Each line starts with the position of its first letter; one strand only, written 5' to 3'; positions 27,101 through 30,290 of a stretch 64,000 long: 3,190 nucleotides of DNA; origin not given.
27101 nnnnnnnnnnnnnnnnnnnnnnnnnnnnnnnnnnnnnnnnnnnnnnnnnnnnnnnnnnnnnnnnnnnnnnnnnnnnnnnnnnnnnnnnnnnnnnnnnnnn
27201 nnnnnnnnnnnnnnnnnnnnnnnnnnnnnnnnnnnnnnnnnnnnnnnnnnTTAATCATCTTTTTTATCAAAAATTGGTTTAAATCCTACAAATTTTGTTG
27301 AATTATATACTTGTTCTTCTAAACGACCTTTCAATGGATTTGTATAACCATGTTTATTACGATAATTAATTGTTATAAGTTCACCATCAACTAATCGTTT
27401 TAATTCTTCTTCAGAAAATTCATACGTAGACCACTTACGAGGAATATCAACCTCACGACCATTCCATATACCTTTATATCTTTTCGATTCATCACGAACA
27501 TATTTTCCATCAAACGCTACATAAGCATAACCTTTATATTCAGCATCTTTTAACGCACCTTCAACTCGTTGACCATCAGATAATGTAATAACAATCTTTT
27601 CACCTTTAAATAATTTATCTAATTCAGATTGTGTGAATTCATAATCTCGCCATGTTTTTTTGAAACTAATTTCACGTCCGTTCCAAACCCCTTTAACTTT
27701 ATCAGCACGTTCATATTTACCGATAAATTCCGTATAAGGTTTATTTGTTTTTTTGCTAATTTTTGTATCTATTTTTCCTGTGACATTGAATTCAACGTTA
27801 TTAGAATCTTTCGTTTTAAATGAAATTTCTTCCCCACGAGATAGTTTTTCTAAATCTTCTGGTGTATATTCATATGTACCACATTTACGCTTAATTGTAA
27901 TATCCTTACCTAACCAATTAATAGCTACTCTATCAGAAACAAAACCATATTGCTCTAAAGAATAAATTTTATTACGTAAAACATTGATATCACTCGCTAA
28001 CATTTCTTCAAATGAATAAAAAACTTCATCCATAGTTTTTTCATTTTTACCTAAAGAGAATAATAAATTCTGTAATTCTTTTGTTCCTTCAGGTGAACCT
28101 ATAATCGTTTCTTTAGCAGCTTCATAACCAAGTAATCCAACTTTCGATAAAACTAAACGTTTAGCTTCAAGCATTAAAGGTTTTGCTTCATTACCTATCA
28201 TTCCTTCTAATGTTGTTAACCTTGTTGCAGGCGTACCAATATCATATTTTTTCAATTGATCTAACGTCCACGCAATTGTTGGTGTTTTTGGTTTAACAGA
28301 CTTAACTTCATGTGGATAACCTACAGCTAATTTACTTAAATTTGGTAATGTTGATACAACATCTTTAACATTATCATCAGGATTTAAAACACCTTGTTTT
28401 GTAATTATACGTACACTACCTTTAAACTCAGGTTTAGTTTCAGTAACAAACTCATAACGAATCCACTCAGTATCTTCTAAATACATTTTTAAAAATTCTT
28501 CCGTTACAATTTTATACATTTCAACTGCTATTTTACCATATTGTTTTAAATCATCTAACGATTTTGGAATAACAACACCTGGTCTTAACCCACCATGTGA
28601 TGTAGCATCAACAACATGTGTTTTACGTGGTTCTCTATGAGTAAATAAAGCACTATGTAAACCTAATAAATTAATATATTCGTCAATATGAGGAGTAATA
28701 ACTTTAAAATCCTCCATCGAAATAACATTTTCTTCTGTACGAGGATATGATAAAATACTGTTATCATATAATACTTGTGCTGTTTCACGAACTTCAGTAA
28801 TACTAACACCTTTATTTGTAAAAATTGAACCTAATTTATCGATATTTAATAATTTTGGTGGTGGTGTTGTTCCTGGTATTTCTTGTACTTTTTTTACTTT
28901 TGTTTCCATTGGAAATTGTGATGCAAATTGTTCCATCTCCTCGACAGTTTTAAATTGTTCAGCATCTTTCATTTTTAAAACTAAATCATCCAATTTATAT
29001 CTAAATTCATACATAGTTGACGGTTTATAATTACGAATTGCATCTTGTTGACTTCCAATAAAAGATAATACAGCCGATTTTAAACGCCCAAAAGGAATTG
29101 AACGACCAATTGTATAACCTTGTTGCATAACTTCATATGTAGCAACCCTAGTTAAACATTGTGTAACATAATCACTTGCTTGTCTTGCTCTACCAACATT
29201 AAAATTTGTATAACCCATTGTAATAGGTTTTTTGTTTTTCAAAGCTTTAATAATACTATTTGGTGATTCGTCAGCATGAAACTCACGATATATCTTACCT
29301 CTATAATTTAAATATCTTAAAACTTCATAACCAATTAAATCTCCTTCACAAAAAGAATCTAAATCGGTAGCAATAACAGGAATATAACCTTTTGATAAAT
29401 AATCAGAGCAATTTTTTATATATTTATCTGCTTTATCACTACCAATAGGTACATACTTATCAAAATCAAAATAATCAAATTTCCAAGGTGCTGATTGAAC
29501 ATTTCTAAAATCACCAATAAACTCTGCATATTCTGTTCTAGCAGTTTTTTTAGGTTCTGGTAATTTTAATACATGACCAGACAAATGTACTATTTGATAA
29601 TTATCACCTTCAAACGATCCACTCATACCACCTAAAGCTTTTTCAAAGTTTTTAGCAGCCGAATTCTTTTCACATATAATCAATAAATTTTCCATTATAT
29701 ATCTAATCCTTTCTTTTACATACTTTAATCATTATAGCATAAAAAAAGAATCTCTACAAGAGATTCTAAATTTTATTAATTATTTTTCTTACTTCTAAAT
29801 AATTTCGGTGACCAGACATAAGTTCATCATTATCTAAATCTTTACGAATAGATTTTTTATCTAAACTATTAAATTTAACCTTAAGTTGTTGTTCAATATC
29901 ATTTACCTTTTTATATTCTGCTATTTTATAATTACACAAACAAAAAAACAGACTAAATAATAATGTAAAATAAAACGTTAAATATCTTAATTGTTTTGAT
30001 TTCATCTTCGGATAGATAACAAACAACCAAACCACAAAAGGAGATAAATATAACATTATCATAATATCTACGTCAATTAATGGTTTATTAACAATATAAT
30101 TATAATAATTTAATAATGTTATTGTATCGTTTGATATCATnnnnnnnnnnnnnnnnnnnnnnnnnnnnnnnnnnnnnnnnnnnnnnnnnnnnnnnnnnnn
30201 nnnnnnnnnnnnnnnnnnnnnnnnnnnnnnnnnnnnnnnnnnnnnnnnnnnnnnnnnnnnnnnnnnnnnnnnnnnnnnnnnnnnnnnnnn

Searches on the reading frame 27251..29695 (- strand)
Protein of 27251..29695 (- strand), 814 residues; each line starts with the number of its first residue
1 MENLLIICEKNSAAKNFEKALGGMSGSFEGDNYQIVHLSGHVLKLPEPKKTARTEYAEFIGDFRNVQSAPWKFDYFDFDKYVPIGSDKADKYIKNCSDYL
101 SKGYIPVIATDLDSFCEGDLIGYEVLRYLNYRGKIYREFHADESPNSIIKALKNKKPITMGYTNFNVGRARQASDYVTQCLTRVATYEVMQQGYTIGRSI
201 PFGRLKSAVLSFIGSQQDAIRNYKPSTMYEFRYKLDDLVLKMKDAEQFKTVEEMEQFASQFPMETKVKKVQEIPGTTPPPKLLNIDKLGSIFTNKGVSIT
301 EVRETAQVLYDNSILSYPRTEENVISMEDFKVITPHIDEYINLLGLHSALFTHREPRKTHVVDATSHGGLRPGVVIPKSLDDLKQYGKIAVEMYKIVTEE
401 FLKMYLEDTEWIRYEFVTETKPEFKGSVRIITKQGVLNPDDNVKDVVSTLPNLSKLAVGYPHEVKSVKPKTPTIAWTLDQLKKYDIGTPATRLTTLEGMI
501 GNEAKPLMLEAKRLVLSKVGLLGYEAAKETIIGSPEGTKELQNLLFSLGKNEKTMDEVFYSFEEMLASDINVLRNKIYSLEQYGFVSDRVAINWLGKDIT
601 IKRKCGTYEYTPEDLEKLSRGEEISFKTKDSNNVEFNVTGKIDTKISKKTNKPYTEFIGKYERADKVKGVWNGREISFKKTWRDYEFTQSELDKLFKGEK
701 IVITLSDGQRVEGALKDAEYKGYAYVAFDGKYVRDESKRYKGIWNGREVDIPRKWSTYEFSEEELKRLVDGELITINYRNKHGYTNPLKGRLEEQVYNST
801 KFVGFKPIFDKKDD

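Call 4: search_protein_families(library=pfam, proteins=[window:27251-29695:-], max_evalue=0.01)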
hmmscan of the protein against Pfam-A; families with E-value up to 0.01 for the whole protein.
window:27251-29695:- (814 aa): 2 families
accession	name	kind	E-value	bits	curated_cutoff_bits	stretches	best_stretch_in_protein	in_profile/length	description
PF01131.25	Topoisom_bac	-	5e-31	108.6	35.1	1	168-558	10-409/411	DNA topoisomerase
PF01751.28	Toprim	-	4.1e-08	33.7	23.1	1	5-131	2-86/96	Toprim domain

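Call 5: search_protein_families(library=ncbifam, proteins=[window:27251-29695:-], max_evalue=0.01)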
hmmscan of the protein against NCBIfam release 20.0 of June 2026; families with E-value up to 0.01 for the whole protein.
window:27251-29695:- (814 aa): 8 families
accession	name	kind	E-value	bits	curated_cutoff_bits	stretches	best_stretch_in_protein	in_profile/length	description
NF005829.0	PRK07726.1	subfamily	4.7e-25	88.3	597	1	5-455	3-459/669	DNA topoisomerase 3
TIGR01056.1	topB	subfamily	2.2e-22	79.3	515.75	1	4-455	3-463/706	DNA topoisomerase III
NF004438.0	PRK05776.1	equivalog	9.3e-20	70.3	793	1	85-580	86-589/677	DNA topoisomerase I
TIGR01057.1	topA_arch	equivalog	2.3e-19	69.1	458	1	72-501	59-497/618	DNA topoisomerase I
NF005555.0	PRK07220.1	equivalog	3.5e-15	55.4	635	1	107-436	102-428/740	DNA topoisomerase I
TIGR01051.1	topA_bact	equivalog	2.3e-14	53.4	456.4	1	28-520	16-520/632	type I DNA topoisomerase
NF006032.0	PRK08173.1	equivalog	5.4e-10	37.6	1058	1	2-436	2-448/863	DNA topoisomerase III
NF011532.0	PRK14973.1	equivalog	3.2e-09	35.2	930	1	107-569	101-563/936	DNA topoisomerase I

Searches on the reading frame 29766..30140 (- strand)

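Call 46: search_protein_families(library=padloc, proteins=[window:29766-30140:-], max_evalue=0.01)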
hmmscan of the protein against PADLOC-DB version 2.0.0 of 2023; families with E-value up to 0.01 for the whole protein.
window:29766-30140:- (124 aa): 0 families

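Call 66: search_protein_families(library=phrogs, proteins=[window:29766-30140:-], max_evalue=0.001)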
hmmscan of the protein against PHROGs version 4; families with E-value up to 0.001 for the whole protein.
window:29766-30140:- (124 aa): 1 family
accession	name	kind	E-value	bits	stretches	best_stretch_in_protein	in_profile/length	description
phrog_31078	-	unknown function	0.00018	22.9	1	35-118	7-87/101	-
